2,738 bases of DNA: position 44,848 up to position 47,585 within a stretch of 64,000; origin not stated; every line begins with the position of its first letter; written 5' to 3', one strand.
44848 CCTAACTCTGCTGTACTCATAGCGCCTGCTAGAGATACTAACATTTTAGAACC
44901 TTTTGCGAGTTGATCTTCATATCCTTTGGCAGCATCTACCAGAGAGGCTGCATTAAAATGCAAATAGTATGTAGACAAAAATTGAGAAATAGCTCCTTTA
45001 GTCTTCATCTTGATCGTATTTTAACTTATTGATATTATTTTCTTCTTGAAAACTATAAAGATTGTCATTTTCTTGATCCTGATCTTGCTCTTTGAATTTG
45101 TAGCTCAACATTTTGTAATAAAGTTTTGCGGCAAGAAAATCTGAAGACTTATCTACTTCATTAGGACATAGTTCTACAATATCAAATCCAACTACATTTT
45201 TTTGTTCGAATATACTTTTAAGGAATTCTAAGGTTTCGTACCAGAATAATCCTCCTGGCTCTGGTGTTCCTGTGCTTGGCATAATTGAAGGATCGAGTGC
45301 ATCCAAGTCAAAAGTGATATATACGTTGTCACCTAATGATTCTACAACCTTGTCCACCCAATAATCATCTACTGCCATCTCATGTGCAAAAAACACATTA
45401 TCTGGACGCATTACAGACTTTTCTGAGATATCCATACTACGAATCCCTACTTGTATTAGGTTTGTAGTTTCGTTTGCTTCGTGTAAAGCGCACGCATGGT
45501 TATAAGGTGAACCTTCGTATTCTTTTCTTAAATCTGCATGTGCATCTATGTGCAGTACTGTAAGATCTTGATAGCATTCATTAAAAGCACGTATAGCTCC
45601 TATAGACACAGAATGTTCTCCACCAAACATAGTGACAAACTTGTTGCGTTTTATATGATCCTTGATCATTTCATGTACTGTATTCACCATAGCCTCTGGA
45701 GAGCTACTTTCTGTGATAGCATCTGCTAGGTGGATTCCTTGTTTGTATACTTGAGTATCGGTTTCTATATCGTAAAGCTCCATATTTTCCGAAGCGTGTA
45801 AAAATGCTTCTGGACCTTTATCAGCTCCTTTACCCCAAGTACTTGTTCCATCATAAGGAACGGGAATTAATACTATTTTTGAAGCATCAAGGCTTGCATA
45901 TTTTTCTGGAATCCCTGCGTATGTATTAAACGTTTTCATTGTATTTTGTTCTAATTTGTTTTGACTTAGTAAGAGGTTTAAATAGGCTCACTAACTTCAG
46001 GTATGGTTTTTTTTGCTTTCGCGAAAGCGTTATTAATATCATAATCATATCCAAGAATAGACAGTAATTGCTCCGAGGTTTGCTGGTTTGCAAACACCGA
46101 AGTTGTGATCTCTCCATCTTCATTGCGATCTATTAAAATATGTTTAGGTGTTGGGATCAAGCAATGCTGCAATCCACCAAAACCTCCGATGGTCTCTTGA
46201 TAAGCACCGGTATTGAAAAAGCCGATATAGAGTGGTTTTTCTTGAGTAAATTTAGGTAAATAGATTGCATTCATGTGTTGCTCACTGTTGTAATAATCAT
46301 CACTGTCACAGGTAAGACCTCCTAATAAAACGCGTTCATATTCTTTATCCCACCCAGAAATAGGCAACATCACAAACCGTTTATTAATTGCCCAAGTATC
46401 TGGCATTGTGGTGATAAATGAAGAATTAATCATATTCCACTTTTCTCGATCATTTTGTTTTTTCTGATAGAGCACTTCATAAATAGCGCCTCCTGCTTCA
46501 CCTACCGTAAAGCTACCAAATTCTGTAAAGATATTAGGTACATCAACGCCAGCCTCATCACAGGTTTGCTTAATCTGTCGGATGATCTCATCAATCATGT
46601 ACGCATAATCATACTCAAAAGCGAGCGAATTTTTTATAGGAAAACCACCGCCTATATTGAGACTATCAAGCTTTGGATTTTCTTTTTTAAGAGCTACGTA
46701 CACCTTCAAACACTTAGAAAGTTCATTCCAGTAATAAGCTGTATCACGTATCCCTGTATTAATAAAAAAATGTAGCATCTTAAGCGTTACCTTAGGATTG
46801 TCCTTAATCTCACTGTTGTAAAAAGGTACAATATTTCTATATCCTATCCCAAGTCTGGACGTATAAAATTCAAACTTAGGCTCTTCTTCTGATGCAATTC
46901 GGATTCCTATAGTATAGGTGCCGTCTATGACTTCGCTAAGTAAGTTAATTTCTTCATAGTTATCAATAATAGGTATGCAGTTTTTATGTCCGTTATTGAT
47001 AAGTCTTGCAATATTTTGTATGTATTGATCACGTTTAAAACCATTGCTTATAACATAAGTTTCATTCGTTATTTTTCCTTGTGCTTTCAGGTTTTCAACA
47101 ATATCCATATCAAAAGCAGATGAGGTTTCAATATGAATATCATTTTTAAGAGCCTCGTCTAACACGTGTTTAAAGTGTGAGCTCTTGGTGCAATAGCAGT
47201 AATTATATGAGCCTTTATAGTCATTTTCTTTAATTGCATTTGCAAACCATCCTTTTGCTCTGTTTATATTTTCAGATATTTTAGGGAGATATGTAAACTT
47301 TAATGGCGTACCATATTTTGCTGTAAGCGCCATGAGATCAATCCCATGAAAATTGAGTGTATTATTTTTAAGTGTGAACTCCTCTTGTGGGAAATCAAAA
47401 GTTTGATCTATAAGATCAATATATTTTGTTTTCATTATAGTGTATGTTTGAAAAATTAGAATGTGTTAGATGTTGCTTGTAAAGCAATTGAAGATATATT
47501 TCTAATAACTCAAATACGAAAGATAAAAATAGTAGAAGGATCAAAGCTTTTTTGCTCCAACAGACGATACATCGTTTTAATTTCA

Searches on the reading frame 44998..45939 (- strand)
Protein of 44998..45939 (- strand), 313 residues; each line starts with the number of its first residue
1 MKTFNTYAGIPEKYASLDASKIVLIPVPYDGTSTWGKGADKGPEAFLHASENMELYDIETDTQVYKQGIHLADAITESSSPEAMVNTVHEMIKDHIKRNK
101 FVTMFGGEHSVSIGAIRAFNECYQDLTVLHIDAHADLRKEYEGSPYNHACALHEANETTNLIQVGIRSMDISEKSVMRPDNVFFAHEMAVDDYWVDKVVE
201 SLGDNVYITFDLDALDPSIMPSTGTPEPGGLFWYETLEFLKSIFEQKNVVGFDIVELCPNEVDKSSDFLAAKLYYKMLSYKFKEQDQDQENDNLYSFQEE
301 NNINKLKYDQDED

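Call 26: search_protein_families(library=pfam, proteins=[window:44998-45939:-], max_evalue=0.01)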
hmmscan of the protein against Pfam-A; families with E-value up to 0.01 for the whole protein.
window:44998-45939:- (313 aa): 1 family
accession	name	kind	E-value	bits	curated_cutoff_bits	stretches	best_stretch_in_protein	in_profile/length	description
PF00491.26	Arginase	-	1.5e-63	215.3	22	1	21-278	2-279/280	Arginase family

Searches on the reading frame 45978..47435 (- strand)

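Call 26: search_protein_families(library=pfam, proteins=[window:45978-47435:-], max_evalue=0.01)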
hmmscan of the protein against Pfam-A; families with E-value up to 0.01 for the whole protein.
window:45978-47435:- (485 aa): 2 families
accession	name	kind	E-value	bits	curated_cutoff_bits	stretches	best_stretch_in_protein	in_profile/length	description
PF02784.22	Orn_Arg_deC_N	-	5e-13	49.4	23.4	1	76-311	17-246/247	Pyridoxal-dependent decarboxylase, pyridoxal binding domain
PF00278.28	Orn_DAP_Arg_deC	-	0.00099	19.8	23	1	233-389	5-81/95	Pyridoxal-dependent decarboxylase, C-terminal sheet domain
